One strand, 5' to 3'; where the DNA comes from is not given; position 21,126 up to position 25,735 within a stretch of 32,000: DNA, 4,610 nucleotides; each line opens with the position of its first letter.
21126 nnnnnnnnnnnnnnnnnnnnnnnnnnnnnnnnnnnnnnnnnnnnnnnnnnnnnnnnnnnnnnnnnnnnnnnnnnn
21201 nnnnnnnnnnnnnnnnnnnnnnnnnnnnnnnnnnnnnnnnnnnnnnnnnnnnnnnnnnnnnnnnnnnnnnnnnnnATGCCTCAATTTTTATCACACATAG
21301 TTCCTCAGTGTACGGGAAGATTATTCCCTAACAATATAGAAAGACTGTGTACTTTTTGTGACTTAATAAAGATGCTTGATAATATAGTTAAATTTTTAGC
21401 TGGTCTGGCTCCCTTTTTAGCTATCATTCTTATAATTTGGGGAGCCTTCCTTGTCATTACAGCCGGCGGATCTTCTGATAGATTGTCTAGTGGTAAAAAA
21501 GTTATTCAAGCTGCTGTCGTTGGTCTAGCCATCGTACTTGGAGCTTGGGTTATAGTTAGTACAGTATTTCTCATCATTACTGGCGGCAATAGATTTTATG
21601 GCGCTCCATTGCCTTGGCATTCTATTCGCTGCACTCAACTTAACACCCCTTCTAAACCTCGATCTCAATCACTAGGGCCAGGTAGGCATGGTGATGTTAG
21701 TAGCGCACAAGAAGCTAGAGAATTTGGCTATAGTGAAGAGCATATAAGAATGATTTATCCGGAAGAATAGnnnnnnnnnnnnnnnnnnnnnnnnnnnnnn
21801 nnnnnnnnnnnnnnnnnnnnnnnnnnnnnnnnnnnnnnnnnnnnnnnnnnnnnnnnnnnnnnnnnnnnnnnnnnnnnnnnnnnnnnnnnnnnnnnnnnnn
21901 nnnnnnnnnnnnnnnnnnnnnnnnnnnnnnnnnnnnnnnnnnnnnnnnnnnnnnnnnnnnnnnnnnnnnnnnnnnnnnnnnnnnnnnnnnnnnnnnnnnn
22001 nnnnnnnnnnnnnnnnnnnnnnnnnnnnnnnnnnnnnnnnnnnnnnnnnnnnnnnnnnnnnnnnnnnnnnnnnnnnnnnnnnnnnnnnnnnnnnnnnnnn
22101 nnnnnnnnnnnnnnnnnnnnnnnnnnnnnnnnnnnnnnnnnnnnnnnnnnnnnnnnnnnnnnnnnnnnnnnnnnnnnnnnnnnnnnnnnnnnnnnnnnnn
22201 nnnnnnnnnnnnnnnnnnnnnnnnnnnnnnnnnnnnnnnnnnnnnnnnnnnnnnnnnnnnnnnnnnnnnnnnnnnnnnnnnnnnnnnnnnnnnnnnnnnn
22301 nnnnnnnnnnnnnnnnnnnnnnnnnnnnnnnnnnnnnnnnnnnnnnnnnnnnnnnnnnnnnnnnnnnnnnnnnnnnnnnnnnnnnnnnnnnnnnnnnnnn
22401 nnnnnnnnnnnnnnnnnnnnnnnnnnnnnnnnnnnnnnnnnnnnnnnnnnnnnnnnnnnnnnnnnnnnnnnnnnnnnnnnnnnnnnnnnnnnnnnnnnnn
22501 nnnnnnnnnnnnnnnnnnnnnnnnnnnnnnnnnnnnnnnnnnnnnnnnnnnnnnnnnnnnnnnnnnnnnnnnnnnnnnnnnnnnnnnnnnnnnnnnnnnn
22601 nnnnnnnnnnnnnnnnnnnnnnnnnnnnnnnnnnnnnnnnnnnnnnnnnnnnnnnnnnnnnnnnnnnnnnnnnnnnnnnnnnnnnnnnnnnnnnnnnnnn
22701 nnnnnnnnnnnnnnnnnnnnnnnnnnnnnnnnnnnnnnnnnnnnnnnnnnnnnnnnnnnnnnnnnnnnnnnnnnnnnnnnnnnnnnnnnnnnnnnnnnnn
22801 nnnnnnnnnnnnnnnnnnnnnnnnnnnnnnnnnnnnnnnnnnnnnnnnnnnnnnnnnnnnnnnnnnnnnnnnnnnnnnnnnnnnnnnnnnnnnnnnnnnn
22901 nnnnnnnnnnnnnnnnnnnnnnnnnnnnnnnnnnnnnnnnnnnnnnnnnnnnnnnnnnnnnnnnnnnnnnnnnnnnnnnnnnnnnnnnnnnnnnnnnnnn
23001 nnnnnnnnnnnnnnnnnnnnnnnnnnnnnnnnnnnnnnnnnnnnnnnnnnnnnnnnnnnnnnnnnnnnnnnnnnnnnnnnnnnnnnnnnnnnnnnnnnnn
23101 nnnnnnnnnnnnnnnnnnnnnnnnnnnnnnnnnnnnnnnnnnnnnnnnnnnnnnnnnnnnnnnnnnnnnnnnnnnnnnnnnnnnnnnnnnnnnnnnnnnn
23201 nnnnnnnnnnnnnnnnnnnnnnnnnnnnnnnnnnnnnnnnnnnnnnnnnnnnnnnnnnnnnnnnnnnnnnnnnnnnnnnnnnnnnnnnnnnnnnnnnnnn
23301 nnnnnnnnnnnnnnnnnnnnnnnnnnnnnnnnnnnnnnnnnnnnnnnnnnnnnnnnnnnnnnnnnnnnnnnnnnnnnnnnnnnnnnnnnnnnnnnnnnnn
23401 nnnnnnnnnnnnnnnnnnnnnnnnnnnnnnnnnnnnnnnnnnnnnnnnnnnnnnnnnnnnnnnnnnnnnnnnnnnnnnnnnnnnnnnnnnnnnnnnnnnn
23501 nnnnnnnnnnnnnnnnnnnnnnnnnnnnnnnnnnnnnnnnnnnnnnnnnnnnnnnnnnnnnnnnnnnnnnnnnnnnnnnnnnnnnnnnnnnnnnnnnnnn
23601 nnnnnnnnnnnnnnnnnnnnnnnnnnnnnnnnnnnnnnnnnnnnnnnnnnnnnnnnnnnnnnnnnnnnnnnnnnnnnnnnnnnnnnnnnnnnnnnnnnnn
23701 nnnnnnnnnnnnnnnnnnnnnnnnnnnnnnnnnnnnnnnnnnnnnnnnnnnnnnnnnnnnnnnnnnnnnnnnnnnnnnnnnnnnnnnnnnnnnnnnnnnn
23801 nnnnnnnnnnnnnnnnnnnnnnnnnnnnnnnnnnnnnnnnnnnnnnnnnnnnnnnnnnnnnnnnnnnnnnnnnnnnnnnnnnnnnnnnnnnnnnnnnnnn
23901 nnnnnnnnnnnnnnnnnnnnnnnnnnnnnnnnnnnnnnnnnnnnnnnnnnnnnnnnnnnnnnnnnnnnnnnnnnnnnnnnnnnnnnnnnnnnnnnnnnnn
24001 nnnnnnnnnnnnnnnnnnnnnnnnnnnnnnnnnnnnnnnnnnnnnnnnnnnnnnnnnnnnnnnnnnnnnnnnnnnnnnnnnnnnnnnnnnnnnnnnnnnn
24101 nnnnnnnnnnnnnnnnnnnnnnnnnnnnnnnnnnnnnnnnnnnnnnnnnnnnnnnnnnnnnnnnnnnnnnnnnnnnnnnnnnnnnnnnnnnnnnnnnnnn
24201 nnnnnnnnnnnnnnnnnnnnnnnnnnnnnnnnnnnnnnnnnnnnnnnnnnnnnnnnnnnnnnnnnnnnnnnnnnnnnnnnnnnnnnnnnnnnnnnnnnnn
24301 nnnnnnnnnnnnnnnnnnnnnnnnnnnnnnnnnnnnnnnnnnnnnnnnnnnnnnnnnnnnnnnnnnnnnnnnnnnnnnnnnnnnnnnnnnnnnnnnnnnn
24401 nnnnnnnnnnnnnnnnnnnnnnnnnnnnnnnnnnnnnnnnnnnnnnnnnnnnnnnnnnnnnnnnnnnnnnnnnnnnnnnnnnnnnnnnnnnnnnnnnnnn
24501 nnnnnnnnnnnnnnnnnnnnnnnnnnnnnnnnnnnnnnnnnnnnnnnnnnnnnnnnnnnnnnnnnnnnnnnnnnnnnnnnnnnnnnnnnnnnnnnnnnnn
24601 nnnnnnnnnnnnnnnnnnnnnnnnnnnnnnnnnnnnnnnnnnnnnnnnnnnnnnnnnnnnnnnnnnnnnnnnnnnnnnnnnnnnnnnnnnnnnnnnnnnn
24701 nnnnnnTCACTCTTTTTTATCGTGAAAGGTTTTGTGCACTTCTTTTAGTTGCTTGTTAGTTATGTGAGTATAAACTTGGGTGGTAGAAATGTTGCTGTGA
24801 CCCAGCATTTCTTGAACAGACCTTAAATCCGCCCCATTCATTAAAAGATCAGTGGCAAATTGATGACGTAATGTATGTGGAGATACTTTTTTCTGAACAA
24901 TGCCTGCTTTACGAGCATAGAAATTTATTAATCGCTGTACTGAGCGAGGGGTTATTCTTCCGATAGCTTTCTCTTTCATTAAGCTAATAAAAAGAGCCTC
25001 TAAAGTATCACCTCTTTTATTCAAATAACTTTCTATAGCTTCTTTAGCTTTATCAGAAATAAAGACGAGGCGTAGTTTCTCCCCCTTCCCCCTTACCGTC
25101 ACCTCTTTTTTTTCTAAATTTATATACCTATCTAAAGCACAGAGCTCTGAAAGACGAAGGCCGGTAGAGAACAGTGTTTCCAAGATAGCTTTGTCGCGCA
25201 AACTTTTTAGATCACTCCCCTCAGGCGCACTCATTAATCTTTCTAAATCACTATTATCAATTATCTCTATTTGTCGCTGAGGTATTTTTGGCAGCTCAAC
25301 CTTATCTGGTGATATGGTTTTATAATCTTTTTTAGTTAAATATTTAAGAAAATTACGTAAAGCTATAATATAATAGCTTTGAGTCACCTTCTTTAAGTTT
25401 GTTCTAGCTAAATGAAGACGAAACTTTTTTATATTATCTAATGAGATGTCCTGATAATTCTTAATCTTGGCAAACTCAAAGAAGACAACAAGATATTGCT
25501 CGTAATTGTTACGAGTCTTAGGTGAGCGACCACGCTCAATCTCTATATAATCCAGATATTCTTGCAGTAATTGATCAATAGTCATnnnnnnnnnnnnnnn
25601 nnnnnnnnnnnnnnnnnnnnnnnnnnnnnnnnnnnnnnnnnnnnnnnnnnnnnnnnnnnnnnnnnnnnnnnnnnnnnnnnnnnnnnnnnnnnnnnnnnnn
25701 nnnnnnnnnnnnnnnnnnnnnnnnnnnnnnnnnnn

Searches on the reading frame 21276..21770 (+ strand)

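Call 49: search_protein_families(library=pfam, proteins=[window:21276-21770:+], max_evalue=0.00001)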
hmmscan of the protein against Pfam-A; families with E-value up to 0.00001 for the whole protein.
window:21276-21770:+ (164 aa): 1 family
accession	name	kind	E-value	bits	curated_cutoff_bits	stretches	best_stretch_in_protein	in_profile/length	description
PF18895.5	T4SS_pilin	-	5.5e-07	30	26.6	1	34-96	9-70/71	Type IV secretion system pilin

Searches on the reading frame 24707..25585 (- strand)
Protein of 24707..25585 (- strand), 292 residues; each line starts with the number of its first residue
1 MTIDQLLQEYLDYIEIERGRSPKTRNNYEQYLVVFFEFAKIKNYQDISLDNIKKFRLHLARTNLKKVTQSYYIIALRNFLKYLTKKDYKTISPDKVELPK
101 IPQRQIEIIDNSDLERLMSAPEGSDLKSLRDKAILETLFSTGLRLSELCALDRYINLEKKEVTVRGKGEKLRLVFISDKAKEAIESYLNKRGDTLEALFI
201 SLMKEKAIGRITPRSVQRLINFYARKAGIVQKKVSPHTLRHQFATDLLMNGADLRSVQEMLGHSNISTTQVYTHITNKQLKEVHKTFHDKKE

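Call 8: search_protein_families(library=pfam, proteins=[window:24707-25585:-], max_evalue=1)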
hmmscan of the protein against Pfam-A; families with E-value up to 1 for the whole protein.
window:24707-25585:- (292 aa): 6 families
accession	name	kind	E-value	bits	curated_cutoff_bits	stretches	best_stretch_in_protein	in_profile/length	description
PF00589.27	Phage_integrase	-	2.7e-40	138.4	27.1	1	109-277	3-170/172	Phage integrase family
PF02899.23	Phage_int_SAM_1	-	5.6e-15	55.8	22.3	1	7-86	1-82/83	Phage integrase, N-terminal SAM-like domain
PF13495.12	Phage_int_SAM_4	-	2.4e-07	31.5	27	1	6-89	1-84/85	Phage integrase, N-terminal SAM-like domain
PF13102.12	Phage_int_SAM_5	-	1.7e-06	28.8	22.3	1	12-93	8-92/98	Phage integrase SAM-like domain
PF18644.7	Phage_int_SAM_6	-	0.054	13.9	27.5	1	34-86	77-131/132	Phage integrase SAM-like domain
PF13387.12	Lnb_N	-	0.38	10.7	22.2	1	26-71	75-119/175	Lnb N-terminal periplasmic domain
